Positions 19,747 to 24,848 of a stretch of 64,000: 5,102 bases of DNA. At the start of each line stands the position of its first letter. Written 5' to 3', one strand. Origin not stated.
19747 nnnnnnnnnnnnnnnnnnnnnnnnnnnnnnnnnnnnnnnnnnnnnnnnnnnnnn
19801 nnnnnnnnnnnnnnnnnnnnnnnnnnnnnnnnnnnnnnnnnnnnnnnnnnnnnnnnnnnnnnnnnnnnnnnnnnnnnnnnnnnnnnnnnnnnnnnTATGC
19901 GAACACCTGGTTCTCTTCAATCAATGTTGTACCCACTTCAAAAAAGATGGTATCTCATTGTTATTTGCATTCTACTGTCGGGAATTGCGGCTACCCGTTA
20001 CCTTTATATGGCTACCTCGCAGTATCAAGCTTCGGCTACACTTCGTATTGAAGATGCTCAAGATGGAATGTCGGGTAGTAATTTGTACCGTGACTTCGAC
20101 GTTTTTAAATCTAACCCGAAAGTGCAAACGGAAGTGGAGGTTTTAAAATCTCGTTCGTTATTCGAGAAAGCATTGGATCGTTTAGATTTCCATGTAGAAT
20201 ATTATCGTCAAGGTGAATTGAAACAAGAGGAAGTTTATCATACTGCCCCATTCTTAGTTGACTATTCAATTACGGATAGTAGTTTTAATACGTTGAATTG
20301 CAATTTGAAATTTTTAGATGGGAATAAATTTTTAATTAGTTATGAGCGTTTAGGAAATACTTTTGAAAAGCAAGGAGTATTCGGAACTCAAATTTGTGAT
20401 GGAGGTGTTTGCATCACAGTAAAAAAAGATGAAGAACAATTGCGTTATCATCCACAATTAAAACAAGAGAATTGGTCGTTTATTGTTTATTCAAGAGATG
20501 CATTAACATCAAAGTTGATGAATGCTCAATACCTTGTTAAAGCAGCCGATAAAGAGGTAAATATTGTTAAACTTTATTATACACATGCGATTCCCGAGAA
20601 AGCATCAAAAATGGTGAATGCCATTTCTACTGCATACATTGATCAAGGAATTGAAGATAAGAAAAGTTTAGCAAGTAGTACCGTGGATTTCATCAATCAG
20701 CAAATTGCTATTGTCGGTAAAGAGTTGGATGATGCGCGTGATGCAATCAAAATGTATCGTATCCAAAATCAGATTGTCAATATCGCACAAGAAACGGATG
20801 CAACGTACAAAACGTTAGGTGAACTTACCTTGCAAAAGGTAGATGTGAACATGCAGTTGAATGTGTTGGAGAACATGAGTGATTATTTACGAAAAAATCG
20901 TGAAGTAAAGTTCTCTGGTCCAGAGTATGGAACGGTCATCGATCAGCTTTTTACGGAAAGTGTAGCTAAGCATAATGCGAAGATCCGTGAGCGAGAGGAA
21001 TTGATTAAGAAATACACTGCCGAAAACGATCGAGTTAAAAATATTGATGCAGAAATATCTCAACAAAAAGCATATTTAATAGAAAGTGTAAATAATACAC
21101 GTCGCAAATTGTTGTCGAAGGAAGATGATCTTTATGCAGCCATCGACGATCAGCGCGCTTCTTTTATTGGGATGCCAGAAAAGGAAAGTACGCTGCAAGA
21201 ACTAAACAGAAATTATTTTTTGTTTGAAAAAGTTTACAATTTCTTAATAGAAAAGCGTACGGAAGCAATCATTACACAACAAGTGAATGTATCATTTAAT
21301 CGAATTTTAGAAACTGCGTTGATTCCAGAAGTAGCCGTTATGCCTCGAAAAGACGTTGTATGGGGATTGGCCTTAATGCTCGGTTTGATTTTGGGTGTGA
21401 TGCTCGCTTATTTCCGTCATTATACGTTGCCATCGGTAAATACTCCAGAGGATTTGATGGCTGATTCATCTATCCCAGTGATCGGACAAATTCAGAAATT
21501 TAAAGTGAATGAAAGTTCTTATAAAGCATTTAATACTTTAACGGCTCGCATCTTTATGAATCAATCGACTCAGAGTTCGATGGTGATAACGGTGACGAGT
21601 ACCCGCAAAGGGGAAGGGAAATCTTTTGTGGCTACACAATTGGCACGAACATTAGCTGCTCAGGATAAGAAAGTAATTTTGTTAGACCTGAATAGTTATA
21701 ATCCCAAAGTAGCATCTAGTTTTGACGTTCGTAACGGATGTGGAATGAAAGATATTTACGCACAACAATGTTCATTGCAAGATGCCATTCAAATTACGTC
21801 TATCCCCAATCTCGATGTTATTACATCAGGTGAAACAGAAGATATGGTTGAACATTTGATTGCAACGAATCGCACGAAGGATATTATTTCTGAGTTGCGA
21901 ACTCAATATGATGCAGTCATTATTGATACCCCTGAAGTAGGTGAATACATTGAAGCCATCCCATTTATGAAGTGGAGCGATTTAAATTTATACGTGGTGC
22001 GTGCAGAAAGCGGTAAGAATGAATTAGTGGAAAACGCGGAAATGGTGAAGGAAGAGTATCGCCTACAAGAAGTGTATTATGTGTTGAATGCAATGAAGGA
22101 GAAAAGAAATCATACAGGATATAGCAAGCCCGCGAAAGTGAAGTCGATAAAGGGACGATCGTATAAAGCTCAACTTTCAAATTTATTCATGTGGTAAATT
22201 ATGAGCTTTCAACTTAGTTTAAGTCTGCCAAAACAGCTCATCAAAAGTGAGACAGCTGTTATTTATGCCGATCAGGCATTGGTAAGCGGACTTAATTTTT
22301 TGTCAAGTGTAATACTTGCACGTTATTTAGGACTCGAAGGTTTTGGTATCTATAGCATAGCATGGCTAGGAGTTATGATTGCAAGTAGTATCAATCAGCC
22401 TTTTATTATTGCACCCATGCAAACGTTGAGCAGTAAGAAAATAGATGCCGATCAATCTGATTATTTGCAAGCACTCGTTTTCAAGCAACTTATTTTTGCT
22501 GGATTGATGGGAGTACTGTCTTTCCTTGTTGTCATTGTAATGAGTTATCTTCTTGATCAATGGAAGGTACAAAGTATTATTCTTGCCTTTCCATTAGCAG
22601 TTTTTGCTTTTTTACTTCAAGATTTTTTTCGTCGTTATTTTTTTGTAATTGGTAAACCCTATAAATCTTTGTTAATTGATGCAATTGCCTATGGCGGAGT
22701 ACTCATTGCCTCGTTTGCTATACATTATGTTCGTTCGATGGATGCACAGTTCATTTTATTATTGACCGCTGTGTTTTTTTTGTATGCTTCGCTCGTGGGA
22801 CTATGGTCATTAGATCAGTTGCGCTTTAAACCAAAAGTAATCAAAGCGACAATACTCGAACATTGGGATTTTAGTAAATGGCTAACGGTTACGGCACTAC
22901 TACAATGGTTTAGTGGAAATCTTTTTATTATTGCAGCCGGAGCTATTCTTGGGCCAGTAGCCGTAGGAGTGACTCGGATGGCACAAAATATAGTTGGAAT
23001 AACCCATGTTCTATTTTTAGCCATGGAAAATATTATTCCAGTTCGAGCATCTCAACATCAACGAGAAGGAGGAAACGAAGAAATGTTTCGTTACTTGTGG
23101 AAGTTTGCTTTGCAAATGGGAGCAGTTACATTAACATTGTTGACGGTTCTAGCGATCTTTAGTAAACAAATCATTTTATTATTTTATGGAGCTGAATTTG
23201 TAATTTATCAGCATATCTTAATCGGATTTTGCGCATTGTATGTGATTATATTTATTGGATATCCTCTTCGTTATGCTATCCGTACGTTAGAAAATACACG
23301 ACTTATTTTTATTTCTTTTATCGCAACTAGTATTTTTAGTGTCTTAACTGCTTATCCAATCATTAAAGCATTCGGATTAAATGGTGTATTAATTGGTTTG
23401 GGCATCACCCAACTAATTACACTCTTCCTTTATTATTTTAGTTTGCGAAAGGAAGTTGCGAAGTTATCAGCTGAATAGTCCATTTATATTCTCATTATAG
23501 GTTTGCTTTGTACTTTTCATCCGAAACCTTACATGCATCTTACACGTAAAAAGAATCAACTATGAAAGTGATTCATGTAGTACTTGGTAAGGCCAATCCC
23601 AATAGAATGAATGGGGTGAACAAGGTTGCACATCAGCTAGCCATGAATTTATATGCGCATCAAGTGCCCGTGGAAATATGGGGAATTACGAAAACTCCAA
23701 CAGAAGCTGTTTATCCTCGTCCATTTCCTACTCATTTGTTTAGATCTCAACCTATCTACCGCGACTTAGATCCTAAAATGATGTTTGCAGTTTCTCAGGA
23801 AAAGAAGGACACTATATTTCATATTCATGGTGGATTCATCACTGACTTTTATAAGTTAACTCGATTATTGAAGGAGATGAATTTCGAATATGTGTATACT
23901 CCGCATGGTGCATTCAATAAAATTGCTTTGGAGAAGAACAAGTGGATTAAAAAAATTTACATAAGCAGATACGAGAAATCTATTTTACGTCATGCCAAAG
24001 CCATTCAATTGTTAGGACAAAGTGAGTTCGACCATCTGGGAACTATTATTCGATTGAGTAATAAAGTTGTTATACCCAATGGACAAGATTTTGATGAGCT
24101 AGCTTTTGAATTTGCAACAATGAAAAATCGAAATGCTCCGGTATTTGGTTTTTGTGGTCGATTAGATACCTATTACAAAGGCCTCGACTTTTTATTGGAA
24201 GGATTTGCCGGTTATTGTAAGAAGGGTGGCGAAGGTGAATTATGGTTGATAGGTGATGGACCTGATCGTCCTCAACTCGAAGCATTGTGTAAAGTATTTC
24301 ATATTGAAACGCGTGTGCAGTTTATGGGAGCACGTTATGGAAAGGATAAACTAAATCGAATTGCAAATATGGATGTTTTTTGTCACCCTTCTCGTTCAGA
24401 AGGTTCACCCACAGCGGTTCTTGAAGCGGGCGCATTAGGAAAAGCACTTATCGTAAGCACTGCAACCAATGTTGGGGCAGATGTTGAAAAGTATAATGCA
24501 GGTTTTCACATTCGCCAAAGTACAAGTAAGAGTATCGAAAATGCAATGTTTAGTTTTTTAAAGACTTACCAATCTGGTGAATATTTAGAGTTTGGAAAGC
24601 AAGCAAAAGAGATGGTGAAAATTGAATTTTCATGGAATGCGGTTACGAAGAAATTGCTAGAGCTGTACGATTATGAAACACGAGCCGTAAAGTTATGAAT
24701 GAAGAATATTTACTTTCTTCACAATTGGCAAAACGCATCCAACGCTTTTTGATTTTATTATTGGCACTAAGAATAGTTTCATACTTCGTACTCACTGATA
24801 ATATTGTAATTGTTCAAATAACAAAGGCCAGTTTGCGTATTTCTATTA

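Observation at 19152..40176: Wzx/Wzy polysaccharide operon with an embedded, translationally coupled T9SS type-B cargo and PorP/SprF module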

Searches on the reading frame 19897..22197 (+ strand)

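Call 3: search_protein_families(library=pfam, proteins=[window:19897-22197:+])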
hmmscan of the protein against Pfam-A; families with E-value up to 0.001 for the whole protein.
window:19897-22197:+ (766 aa): 7 families
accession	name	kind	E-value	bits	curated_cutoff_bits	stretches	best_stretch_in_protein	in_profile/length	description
PF02706.20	Wzz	-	8.6e-12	45.6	25.5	1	7-95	5-90/91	Chain length determinant protein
PF13614.12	AAA_31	-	2.3e-11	44.4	27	1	563-685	3-132/177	AAA domain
PF13807.11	GNVR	-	1.1e-09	38.5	27.7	1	432-508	6-81/82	G-rich domain on putative tyrosine kinase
PF10609.15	ParA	-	1.4e-07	31.6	27.1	1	562-679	4-120/246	NUBPL iron-transfer P-loop NTPase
PF01656.29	CbiA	-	5.8e-06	26.7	25.4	1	564-656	1-54/125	CobQ/CobB/MinD/ParA nucleotide binding domain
PF06564.18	CBP_BcsQ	-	2.3e-05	24.5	21.3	1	563-707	3-151/234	Cellulose biosynthesis protein BcsQ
PF09140.17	MipZ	-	0.00087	19.1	20.7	0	563-682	2-111/262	ATPase MipZ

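Call 78: search_protein_families(library=ncbifam, proteins=[window:19897-22197:+], max_evalue=0.00001)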
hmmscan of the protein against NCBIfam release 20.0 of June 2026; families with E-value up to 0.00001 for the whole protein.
window:19897-22197:+ (766 aa): 15 families
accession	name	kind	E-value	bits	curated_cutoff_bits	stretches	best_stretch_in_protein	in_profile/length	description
NF007350.0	PRK09841.1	equivalog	2.2e-40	138.5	1248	2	15-324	29-323/726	tyrosine-protein kinase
NF008568.0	PRK11519.1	equivalog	5e-40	137.4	1068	2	14-325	28-324/720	tyrosine-protein kinase Wzc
TIGR01005.1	eps_transp_fam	subfamily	6.1e-35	120.6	411.7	3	550-712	536-697/754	exopolysaccharide transport protein family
TIGR01007.1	eps_fam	subfamily_domain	1.1e-30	106.7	108.05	1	545-742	3-199/204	polysaccharide biosynthesis tyrosine autokinase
TIGR03018.1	pepcterm_TyrKin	hypoth_equivalog_domain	1.6e-25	89.7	230.65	1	550-714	24-192/207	XrtA-associated tyrosine autokinase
TIGR03007.1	pepcterm_ChnLen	equivalog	3.4e-24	84.9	278.85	1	217-555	116-483/498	XrtA system polysaccharide chain length determinant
TIGR03017.1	EpsF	equivalog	1.2e-23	83.6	422.75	1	217-532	127-443/444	chain length determinant protein EpsF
TIGR03029.1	EpsG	equivalog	3.8e-18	65.6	313.8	1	541-705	83-247/274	chain length determinant protein tyrosine kinase EpsG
TIGR01968.1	minD_bact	equivalog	3.5e-10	39.7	212.9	1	562-680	2-121/261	septum site-determining protein MinD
TIGR01969.1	minD_arch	subfamily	2.8e-08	33.3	201.75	1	562-704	1-141/251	cell division ATPase MinD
TIGR01006.1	polys_exp_MPA1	subfamily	4.2e-07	29.6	296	0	459-535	148-224/226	CspC family polysaccharide chain length determinant protein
NF041546.1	ParA_partition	equivalog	1.3e-06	28.2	180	0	563-598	1-36/203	ParA family partition ATPase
TIGR03371.1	cellulose_yhjQ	equivalog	1.3e-06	28.1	157.85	1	563-738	3-183/246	cellulose biosynthesis protein BcsQ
NF041136.1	MrpORP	equivalog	1.7e-06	27.5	450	1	562-636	6-81/365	iron-sulfur cluster carrier protein MrpORP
TIGR03815.1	CpaE_hom_Actino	equivalog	4.3e-06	26.1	154.45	1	556-704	106-255/340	septum site-determining protein Ssd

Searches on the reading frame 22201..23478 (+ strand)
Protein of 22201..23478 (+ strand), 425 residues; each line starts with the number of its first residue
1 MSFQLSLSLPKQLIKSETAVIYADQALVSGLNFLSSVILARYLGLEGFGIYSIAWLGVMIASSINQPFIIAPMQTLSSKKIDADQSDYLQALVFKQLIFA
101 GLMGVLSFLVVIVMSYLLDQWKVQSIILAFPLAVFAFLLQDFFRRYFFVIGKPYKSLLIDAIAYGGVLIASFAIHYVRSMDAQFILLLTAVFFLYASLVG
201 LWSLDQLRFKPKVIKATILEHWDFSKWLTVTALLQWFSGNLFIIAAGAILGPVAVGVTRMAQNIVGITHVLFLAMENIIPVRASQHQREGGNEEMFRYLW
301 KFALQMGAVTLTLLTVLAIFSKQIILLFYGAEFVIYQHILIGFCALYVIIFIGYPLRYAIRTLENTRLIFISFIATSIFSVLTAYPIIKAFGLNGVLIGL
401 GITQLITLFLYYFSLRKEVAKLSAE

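Call 3: search_protein_families(library=pfam, proteins=[window:22201-23478:+])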
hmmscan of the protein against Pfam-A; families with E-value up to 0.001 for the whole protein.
window:22201-23478:+ (425 aa): 2 families
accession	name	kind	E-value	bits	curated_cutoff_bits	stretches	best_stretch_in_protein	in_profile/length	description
PF01943.22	Polysacc_synt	-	3.4e-07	30.4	28.2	1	18-281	5-269/274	Polysaccharide biosynthesis protein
PF13440.11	Polysacc_synt_3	-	0.0002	21.1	23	1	38-333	1-288/293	Polysaccharide biosynthesis protein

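Call 5: search_protein_families(library=ncbifam, proteins=[window:22201-23478:+], max_evalue=0.001)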
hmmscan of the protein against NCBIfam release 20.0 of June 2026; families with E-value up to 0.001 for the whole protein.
window:22201-23478:+ (425 aa): 1 family
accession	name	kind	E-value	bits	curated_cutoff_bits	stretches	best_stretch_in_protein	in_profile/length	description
TIGR02900.1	spore_V_B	equivalog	0.0003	19.7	372.3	0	30-135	17-128/488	stage V sporulation protein B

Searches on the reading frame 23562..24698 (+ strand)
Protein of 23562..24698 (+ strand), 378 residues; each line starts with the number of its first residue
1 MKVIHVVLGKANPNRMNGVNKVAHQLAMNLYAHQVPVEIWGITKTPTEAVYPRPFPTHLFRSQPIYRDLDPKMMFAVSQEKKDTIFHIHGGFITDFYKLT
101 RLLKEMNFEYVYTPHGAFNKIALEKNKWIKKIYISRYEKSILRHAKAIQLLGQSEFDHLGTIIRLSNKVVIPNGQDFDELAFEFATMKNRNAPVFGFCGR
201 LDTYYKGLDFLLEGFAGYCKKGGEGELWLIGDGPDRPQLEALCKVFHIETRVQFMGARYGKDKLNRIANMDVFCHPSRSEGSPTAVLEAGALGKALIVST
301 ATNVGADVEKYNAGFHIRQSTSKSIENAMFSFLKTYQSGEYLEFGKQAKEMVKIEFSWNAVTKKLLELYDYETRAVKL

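Call 3: search_protein_families(library=pfam, proteins=[window:23562-24698:+])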
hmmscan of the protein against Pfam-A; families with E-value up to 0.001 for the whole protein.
window:23562-24698:+ (378 aa): 4 families
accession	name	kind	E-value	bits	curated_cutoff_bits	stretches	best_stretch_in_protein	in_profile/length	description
PF00534.26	Glycos_transf_1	-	6.9e-23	81.5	26.4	1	185-350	8-171/172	Glycosyl transferases group 1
PF13692.12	Glyco_trans_1_4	-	9.8e-23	81.4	27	1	193-333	2-140/142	Glycosyl transferases group 1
PF13439.12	Glyco_transf_4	-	5.5e-10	40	28.5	1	17-178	2-169/170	Glycosyltransferase Family 4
PF13579.12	Glyco_trans_4_4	-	0.00096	20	29.7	0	17-174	1-158/158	Glycosyl transferase 4-like domain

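Call 78: search_protein_families(library=ncbifam, proteins=[window:23562-24698:+], max_evalue=0.00001)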
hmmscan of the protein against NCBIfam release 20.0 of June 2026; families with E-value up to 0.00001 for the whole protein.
window:23562-24698:+ (378 aa): 17 families
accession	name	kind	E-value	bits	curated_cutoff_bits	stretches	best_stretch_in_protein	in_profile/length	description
NF038295.1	EPS_HpsP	equivalog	1.7e-26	93.1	550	1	75-370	85-385/388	hormogonium polysaccharide biosynthesis glycosyltransferase HpsP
TIGR03088.1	stp2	hypoth_equivalog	7.6e-17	61.4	409.05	1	189-370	191-371/374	TIGR03088 family PEP-CTERM/XrtA system glycosyltransferase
NF046085.1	XrtY_assoc_Gly1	equivalog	4.2e-16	58.8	400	1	77-370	88-382/387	XrtY-associated glycosyltransferase XYAG1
TIGR03999.1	thiol_BshA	equivalog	8.5e-13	48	273.7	1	224-370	229-371/375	N-acetyl-alpha-D-glucosaminyl L-malate synthase BshA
NF041876.1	EPS_EpsE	equivalog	2.1e-12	47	400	1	169-362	189-386/389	exopolysaccharide biosynthesis GT4 family glycosyltransferase EpsE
NF041879.1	EPS_EpsH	equivalog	9.8e-12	44.3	800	1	195-371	240-415/431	exopolysaccharide biosynthesis glycosyltransferase EpsH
TIGR02095.1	glgA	subfamily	7.5e-11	41.3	328.45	1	188-370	290-475/477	glycogen/starch synthase, ADP-glucose type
TIGR04063.1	stp3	hypoth_equivalog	9.3e-11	41.2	442.05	1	134-370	146-393/397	TIGR04063 family PEP-CTERM/XrtA system glycosyltransferase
NF041010.1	glycosy_Agl16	equivalog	2.9e-09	36.2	575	1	97-370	95-349/352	glycosylation protein Agl16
TIGR04157.1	glyco_rSAM_CFB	subfamily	4.6e-08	32.5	400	1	190-369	225-406/406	TIGR04157 family glycosyltransferase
NF047684.1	TeichurnBiosyTuaC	equivalog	7.5e-08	31.7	550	1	224-370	247-387/391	teichuronic acid biosynthesis protein TuaC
NF001901.0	PRK00654.1-5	equivalog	1.4e-07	30.3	649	1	186-371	310-490/502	glycogen synthase GlgA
NF012028.0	PRK15484.1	subfamily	6.8e-07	28.7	618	1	194-366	195-372/380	lipopolysaccharide N-acetylglucosaminyltransferase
NF050063.1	ProtGlycPglJ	equivalog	1.1e-06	28.1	500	1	191-367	193-361/363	N-acetylgalactosamine-N,N'-diacetylbacillosaminyl-diphospho-undecaprenol 4-alpha-N-acetylgalactosaminyltransferase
TIGR03449.1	mycothiol_MshA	equivalog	1.9e-06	27.1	462.5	1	191-371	219-402/406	D-inositol-3-phosphate glycosyltransferase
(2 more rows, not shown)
